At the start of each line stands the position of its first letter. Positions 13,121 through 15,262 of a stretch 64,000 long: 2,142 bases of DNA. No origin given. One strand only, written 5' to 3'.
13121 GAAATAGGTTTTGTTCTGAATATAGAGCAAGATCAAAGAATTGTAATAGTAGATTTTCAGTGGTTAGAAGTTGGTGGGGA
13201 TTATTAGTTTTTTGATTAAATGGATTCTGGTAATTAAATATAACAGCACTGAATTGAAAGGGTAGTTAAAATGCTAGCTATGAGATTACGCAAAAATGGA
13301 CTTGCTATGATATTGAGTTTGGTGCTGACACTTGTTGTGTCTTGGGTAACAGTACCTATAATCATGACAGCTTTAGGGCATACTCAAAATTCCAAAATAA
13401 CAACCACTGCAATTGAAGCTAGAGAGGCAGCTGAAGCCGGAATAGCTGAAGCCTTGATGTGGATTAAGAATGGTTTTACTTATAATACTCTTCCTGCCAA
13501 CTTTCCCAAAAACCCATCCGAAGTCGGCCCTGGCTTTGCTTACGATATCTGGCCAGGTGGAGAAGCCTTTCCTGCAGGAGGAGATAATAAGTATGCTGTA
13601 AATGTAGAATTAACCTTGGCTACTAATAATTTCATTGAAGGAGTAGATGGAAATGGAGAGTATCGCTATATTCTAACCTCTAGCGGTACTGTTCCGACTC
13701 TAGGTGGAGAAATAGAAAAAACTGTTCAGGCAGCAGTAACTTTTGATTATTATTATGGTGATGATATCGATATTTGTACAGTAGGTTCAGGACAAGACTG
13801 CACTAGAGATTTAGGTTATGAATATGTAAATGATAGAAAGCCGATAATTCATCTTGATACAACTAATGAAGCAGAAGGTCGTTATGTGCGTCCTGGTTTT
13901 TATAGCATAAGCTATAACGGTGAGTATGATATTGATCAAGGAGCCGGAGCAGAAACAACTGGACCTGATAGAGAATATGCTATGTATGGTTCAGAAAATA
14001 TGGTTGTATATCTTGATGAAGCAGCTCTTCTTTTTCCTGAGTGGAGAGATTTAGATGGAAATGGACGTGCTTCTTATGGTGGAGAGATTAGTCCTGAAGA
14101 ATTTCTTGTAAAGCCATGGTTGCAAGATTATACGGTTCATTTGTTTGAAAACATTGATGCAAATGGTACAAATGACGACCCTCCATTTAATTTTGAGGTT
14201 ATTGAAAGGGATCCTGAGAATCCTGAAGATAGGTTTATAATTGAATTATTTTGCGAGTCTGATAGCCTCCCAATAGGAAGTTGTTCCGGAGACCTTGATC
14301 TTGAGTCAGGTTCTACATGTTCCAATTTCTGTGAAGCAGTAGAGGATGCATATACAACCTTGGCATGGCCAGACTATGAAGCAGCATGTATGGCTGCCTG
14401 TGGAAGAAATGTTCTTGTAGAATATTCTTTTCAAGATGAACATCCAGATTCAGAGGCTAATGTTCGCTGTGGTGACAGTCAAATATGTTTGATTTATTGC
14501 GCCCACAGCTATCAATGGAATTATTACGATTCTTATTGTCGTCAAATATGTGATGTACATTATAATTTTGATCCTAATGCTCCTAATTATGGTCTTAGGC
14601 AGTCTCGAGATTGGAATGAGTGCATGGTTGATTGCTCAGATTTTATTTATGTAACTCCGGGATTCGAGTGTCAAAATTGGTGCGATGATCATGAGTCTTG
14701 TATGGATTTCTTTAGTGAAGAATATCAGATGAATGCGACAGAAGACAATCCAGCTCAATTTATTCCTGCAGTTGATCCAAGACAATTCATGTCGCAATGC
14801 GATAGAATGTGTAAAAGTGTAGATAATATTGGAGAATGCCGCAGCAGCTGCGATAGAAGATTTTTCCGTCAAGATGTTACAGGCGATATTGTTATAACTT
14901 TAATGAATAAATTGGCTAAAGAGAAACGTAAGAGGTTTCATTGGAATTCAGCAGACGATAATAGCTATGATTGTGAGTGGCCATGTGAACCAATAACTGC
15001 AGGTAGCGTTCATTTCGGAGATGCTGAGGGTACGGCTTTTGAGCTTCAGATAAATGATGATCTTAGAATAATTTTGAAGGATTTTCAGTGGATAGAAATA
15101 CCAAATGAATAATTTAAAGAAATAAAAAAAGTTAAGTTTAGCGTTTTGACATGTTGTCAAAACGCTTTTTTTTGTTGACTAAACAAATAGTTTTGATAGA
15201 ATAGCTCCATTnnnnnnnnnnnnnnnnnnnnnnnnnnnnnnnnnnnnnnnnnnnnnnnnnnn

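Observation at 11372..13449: Gene-conversion signature: 196-bp near-identical 5' ends on diverged paralogs, with one copy frameshifted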

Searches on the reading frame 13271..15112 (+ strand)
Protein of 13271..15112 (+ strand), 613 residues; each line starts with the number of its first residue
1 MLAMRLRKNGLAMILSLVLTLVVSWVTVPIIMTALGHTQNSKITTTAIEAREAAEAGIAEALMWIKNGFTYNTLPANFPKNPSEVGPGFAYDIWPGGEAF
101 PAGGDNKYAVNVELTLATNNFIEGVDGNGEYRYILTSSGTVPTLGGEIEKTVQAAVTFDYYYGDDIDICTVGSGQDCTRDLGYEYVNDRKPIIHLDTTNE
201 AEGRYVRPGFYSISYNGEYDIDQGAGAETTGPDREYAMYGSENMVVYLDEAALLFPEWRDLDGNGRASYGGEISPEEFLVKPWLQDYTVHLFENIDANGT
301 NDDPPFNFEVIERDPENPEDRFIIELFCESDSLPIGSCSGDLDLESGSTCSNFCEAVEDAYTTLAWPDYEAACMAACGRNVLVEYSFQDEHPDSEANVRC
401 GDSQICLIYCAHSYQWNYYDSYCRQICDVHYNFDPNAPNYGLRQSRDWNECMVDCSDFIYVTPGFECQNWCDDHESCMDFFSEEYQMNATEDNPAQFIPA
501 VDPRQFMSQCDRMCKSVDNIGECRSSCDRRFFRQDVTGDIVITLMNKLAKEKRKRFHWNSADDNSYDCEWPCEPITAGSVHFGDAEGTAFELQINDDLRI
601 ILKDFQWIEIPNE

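Call 7: search_protein_families(library=pfam, proteins=[window:13271-15112:+], max_evalue=0.1)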
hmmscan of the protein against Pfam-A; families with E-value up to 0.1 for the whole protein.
window:13271-15112:+ (613 aa): 1 family
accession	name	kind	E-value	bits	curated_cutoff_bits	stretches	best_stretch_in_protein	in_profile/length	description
PF03818.18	MadM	-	0.076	12.9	24.8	0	5-47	96-138/249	Malonate/sodium symporter MadM subunit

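Call 9: find_encoding_contigs(protein=window:13271-15112:+, flank=10000, max_places=10)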
Protein window:13271-15112:+ (613 aa): 1 contig read that carries it; 1 place shown.
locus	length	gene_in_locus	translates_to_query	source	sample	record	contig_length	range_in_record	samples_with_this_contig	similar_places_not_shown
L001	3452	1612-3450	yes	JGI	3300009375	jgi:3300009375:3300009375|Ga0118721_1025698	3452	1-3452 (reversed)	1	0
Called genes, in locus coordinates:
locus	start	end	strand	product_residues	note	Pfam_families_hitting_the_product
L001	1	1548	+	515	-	?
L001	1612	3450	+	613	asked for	?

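Call 10: find_homologous_proteins(query=window:13271-15112:+)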
Query window:13271-15112:+ (613 aa): 2 proteins with E <= 0.001 among 8000 candidates.
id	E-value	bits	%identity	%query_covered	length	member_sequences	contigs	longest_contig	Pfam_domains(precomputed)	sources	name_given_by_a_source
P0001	0.0e+0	1464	100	100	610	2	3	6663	-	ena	-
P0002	1.4e-159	551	51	81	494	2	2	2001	-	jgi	-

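Call 11: find_encoding_contigs(protein=P0001, flank=10000, max_places=10)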
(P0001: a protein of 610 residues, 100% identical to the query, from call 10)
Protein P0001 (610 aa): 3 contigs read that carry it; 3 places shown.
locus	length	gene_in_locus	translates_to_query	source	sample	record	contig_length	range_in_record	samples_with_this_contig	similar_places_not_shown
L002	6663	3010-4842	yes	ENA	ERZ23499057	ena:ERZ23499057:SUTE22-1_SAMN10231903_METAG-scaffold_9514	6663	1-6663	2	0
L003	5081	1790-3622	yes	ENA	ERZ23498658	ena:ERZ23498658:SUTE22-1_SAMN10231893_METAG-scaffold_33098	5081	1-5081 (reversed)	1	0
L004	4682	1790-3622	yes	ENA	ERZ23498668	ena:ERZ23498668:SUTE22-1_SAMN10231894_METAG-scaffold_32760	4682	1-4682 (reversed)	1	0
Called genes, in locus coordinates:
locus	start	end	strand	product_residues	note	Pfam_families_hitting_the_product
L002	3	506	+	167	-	?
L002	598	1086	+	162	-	-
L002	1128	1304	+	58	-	-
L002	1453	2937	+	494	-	-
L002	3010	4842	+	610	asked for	-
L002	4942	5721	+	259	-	PF01012:ETF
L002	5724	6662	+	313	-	?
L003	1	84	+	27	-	?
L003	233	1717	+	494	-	-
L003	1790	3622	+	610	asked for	-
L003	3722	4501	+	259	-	PF01012:ETF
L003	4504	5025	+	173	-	PF00037:Fer4, PF12797:Fer4_2 (weak), PF12837:Fer4_6 (weak), PF13237:Fer4_10, PF12838:Fer4_7, PF13187:Fer4_9, PF00037:Fer4, PF01012:ETF, +8 more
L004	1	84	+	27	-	?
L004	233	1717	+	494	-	-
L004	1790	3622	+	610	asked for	-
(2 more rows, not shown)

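Call 12: find_encoding_contigs(protein=P0002, flank=10000, max_places=10)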
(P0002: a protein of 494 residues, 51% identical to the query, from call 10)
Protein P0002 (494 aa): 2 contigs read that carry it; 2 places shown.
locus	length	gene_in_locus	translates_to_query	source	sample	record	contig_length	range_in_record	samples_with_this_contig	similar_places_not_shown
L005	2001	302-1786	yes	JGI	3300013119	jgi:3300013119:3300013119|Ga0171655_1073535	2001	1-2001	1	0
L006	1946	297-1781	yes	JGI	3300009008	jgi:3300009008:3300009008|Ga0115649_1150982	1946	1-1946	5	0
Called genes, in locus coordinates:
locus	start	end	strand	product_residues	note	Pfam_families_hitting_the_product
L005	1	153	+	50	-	?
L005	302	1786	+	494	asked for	-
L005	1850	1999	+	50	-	?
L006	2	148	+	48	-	?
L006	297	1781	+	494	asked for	-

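Call 17: find_related_loci(query=A1, collection=genome_contigs, flank=10000)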
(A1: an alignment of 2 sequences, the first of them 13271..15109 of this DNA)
Query A1 (613 aa) in genome_contigs; peptide patterns used: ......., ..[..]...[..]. (x = any residue, [..] = any of these).
101 stretches matched a pattern, but none encodes a relative of the query by tblastn (E <= 1e-3).

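Call 19: find_related_loci(query=A1, collection=metagenome_contigs, flank=6000)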
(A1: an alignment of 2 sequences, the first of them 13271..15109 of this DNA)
Query A1 (613 aa) in metagenome_contigs; peptide patterns used: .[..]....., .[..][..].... (x = any residue, [..] = any of these).
234 stretches matched a pattern, but none encodes a relative of the query by tblastn (E <= 1e-3).

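Call 26: search_protein_families(library=ncbifam, proteins=[window:13271-15112:+], max_evalue=0.01)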
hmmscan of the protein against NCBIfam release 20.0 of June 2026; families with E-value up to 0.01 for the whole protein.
window:13271-15112:+ (613 aa): 0 families

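Call 27: search_protein_representatives(alignment_id=A1)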
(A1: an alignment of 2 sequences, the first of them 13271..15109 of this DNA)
Query: 2 sequences, 621 profile positions. Proteins with E-value up to 0.001 (for the whole library): 12; up to 1e-10: 12; up to 1e-30: 9. The best 12 are listed.
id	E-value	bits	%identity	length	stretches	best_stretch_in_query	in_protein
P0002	0.0e+00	1047.1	-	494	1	116-621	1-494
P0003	2.2e-134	465.5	-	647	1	7-616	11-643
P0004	1.9e-95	336.9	-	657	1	4-603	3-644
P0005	2.9e-76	273.5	-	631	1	6-610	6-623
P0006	3.9e-75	269.8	-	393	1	271-615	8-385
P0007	2.9e-58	214.1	-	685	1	7-599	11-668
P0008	2.3e-35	138.4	-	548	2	5-437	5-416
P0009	4.9e-32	127.4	-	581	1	7-547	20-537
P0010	5.3e-31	124.0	-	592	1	8-547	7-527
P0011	1.1e-25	106.5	-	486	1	128-547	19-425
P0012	7.8e-21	90.4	-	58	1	4-60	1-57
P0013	1.3e-18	83.1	-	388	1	8-365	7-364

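Call 29: find_encoding_contigs(protein=P0003, flank=8000, max_places=6)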
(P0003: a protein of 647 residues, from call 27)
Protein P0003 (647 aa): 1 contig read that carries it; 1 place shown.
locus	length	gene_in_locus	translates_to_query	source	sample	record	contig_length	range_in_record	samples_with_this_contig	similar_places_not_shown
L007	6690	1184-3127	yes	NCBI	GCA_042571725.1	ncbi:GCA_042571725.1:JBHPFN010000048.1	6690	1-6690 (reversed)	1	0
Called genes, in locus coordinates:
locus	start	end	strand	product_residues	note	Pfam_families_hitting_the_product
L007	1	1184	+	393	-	?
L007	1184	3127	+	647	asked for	-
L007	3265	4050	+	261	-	PF01012:ETF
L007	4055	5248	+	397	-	PF00037:Fer4 (weak), PF12838:Fer4_7, PF13187:Fer4_9, PF13237:Fer4_10, PF00037:Fer4, PF12797:Fer4_2 (weak), PF01012:ETF, PF00766:ETF_alpha, +5 more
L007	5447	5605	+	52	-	PF12728:HTH_17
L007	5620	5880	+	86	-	PF23297:ACP_SdgA_C (weak), PF00550:PP-binding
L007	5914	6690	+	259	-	PF02463:SMC_N, PF13175:AAA_15, PF13476:AAA_23, PF13555:AAA_29 (weak), PF13304:AAA_21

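Call 31: search_protein_families(library=pfam, alignment_id=A2, max_evalue=1)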
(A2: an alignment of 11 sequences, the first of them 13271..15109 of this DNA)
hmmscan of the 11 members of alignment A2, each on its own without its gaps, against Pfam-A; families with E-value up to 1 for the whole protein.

A. member 1, window:13271-15109:+ (613 aa): 1 family
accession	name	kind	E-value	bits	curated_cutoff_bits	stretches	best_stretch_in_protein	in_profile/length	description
PF03818.18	MadM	-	0.076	12.9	24.8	1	5-47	96-138/249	Malonate/sodium symporter MadM subunit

B. families by the number of members that match (of 11 scanned): 4 families
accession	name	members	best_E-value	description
PF14341.11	PilX_N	1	0.018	PilX N-terminal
PF10821.13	DUF2567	1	0.07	Protein of unknown function (DUF2567)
PF03818.18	MadM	1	0.076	Malonate/sodium symporter MadM subunit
PF06305.16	LapA_dom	1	0.14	Lipopolysaccharide assembly protein A domain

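Call 34: find_related_loci(query=A3, collection=genome_contigs, flank=10000)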
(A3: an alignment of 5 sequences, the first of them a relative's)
Query A3 (647 aa) in genome_contigs; peptide patterns used: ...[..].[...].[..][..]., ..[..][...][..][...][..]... (x = any residue, [..] = any of these).
24 stretches matched a pattern; 1 encode a relative of the query (tblastn E <= 1e-3); 1 distinct loci.
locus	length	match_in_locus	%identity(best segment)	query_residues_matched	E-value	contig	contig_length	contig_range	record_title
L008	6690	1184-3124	100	1-647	0e+0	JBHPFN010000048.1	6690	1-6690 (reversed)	Candidatus Omnitrophota bacterium isolate SAG AM-311-J20 NODE_48_length_6690_cov_17.618538, whole genome shotgun sequenc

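Call 36: find_encoding_contigs(protein=P0009, flank=10000, max_places=6)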
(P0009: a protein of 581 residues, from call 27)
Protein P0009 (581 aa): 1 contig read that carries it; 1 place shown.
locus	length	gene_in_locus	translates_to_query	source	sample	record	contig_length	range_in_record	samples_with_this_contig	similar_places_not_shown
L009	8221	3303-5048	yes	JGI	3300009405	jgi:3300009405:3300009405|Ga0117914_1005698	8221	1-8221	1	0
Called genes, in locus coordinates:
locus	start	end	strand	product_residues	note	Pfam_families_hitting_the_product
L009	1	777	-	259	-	?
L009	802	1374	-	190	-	-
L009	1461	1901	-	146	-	-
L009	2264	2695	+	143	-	-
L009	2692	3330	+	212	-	-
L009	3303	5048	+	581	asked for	-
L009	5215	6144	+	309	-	PF13623:SurA_N_2 (weak), PF13145:Rotamase_2, PF00639:Rotamase, PF13616:Rotamase_3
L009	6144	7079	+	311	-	PF08666:SAF, PF16976:RcpC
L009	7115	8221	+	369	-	?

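Call 37: find_encoding_contigs(protein=P0013, flank=10000, max_places=6)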
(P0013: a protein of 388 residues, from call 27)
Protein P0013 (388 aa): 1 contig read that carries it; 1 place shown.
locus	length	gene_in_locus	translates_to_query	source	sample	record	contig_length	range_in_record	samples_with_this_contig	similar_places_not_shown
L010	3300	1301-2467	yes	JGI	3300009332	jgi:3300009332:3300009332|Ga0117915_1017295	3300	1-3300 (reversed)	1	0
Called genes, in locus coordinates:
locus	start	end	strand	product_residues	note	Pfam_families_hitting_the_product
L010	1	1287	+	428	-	?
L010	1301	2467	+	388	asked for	-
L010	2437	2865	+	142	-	-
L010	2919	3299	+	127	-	?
